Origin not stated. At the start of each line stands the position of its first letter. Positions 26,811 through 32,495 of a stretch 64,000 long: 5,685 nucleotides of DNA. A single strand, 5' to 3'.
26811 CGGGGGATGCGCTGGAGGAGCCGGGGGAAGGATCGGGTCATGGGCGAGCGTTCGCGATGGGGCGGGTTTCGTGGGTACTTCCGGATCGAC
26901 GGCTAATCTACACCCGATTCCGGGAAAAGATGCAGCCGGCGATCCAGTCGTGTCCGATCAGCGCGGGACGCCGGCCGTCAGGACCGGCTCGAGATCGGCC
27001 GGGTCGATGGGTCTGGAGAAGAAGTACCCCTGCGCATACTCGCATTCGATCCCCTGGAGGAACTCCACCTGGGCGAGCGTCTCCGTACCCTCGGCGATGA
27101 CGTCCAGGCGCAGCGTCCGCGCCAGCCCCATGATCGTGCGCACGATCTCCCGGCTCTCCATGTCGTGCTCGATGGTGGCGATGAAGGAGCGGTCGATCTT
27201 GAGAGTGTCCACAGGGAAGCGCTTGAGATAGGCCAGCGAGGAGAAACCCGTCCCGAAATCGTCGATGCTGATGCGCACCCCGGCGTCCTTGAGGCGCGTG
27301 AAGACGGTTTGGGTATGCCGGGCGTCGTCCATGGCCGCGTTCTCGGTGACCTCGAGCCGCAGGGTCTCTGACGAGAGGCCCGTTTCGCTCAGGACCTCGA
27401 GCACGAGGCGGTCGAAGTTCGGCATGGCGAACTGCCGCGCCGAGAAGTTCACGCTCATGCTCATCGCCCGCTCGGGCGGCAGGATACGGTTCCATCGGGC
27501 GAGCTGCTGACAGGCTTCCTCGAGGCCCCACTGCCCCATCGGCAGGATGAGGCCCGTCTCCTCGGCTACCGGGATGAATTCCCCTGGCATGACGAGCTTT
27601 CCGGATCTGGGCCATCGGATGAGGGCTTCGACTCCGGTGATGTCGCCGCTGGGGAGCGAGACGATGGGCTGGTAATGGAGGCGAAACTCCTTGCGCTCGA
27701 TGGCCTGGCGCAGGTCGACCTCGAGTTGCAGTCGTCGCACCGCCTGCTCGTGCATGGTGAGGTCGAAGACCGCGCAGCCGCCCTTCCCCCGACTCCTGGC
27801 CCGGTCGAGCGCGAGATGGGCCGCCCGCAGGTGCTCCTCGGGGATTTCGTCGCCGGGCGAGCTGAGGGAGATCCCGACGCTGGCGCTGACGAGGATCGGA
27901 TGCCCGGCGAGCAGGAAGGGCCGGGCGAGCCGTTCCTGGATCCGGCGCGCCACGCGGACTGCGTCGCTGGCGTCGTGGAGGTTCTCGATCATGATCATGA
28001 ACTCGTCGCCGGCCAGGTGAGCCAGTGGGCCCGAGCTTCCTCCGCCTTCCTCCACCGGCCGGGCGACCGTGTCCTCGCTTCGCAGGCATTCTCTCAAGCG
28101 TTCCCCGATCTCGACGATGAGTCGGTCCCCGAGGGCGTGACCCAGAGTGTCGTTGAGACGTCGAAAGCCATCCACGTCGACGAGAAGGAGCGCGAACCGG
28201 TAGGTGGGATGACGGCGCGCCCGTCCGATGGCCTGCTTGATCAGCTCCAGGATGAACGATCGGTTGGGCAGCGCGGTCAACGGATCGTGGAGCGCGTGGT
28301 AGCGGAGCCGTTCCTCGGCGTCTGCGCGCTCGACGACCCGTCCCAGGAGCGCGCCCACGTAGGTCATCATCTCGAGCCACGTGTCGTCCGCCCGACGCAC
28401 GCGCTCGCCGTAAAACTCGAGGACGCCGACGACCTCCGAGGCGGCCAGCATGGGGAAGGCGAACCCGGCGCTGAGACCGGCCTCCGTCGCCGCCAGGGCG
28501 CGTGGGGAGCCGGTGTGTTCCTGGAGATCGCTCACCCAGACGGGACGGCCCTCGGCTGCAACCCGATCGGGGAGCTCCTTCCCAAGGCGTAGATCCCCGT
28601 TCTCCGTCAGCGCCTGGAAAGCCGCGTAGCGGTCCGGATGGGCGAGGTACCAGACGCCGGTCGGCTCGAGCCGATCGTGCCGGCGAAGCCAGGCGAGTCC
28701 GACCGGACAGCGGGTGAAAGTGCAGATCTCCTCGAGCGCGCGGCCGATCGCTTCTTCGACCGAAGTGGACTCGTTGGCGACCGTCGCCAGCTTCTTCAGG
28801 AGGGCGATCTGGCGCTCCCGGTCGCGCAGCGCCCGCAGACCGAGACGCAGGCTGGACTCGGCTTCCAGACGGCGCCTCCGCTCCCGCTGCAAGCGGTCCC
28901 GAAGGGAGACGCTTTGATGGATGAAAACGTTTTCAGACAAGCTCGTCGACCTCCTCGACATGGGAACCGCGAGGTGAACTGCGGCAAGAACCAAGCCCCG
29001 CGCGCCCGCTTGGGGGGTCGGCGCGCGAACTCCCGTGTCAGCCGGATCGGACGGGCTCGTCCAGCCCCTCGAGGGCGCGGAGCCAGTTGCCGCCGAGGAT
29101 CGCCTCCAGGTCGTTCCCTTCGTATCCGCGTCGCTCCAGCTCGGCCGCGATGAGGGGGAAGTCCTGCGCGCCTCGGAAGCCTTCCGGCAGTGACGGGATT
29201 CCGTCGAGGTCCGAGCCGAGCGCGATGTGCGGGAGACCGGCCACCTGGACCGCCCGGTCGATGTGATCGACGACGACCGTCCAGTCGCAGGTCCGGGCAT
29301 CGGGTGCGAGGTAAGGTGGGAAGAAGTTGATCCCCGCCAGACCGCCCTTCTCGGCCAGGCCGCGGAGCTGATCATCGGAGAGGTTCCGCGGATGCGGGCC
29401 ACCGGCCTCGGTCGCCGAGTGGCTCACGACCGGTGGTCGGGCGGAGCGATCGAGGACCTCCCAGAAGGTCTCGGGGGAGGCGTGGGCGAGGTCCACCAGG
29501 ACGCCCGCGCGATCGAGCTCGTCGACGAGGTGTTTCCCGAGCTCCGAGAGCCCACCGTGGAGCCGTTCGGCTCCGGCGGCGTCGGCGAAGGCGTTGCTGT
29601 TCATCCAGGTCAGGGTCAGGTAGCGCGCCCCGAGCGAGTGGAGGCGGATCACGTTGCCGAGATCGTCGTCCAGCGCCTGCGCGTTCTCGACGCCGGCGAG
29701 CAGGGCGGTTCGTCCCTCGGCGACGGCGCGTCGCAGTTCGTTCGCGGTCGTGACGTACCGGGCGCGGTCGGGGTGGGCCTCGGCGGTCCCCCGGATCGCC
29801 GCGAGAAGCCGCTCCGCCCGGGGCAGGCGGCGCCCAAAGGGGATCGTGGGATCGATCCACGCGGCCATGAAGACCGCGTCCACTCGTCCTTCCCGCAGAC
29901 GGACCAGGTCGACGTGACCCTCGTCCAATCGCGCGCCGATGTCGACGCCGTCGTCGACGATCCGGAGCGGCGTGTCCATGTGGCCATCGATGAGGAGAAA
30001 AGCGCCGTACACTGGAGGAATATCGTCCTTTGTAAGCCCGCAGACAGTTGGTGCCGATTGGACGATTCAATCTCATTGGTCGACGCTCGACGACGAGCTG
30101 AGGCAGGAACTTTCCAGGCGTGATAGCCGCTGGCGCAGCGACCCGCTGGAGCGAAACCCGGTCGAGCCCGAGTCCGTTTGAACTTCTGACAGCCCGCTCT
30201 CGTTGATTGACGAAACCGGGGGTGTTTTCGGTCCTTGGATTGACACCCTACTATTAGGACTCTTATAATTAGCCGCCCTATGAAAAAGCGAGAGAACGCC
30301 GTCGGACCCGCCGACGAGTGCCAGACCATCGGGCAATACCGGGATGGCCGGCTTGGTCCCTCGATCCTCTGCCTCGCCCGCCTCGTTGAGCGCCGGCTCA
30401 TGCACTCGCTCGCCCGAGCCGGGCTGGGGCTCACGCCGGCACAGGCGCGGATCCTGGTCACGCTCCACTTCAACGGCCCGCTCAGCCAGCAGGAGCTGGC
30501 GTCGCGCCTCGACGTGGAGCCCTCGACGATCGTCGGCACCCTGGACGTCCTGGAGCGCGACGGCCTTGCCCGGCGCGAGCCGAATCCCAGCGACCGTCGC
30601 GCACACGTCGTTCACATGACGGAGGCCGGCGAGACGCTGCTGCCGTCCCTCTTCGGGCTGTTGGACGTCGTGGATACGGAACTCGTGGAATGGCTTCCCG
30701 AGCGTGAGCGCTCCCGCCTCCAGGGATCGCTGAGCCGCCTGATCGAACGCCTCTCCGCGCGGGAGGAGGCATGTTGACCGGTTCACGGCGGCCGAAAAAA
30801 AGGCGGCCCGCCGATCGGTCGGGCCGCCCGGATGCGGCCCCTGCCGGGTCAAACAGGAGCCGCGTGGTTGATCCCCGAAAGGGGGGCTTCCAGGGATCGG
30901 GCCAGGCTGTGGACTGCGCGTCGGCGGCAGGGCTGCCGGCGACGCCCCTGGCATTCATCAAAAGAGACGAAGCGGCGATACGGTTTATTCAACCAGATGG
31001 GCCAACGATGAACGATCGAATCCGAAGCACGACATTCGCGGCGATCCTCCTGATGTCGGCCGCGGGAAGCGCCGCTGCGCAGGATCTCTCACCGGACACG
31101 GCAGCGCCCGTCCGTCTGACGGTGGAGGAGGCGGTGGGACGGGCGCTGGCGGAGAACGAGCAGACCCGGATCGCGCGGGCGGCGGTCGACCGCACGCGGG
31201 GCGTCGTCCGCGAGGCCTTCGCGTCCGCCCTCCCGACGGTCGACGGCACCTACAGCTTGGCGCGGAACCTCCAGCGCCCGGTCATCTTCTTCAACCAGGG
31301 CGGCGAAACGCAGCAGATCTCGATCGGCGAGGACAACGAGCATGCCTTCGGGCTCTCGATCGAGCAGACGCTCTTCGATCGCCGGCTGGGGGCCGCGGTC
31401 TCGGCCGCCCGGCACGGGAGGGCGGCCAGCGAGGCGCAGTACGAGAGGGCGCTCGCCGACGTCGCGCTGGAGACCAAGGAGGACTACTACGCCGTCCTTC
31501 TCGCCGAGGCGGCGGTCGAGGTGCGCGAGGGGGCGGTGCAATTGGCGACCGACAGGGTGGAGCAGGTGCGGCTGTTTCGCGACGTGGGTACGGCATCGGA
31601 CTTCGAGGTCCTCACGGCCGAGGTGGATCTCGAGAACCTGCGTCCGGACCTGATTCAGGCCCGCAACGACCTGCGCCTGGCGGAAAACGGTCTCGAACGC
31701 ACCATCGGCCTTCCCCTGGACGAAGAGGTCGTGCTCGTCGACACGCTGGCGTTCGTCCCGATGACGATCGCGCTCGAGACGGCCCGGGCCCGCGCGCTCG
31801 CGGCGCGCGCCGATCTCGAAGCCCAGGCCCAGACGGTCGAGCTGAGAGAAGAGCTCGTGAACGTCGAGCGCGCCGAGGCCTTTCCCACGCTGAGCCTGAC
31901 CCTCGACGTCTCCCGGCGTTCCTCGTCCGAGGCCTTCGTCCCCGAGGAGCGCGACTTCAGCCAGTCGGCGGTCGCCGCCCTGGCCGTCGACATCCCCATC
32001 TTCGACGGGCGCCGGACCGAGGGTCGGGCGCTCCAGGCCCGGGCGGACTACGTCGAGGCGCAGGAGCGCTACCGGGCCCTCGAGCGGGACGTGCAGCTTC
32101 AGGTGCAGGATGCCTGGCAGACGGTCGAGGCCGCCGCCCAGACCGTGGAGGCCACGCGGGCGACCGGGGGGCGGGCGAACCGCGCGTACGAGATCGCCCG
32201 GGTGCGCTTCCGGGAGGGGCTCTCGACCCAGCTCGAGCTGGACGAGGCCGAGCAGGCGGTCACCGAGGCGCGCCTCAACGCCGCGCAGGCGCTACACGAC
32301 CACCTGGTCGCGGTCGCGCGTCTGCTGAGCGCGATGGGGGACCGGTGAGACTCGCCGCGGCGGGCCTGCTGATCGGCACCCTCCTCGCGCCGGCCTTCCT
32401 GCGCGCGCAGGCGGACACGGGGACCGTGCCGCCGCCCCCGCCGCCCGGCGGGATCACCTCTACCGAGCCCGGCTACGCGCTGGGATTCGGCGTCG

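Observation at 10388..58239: Repeated use of non-canonical start codons (CTG, ATC, ATT) across the window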

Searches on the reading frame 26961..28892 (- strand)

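Call 78: search_protein_families(library=pfam, proteins=[window:26961-28892:-], max_evalue=0.001)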
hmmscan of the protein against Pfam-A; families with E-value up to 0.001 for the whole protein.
window:26961-28892:- (644 aa): 4 families
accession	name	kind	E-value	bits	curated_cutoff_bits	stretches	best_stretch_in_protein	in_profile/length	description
PF00563.25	EAL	-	3.8e-72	242.9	31.3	1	393-628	3-236/236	EAL domain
PF00990.26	GGDEF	-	1.7e-35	122.6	23.8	1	200-370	1-159/161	Diguanylate cyclase, GGDEF domain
PF13185.12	GAF_2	-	7.7e-13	49.3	28.6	1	43-187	2-135/136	GAF domain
PF01590.32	GAF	-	8.9e-07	29.9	22.4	1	45-184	2-130/133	GAF domain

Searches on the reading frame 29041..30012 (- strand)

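Call 78: search_protein_families(library=pfam, proteins=[window:29041-30012:-], max_evalue=0.001)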
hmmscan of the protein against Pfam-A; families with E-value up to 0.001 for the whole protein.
window:29041-30012:- (324 aa): 1 family
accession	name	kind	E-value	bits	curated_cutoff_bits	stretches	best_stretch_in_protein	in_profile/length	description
PF01244.27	Peptidase_M19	-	3.6e-89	299.5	26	1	5-315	6-318/319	Membrane dipeptidase (Peptidase family M19)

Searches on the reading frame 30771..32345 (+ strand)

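Call 78: search_protein_families(library=pfam, proteins=[window:30771-32345:+], max_evalue=0.001)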
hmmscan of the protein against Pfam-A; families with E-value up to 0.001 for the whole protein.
window:30771-32345:+ (525 aa): 1 family
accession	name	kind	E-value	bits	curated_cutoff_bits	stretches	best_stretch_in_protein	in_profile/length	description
PF02321.23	OEP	-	1.3e-60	204.9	22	2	335-523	1-187/187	Outer membrane efflux protein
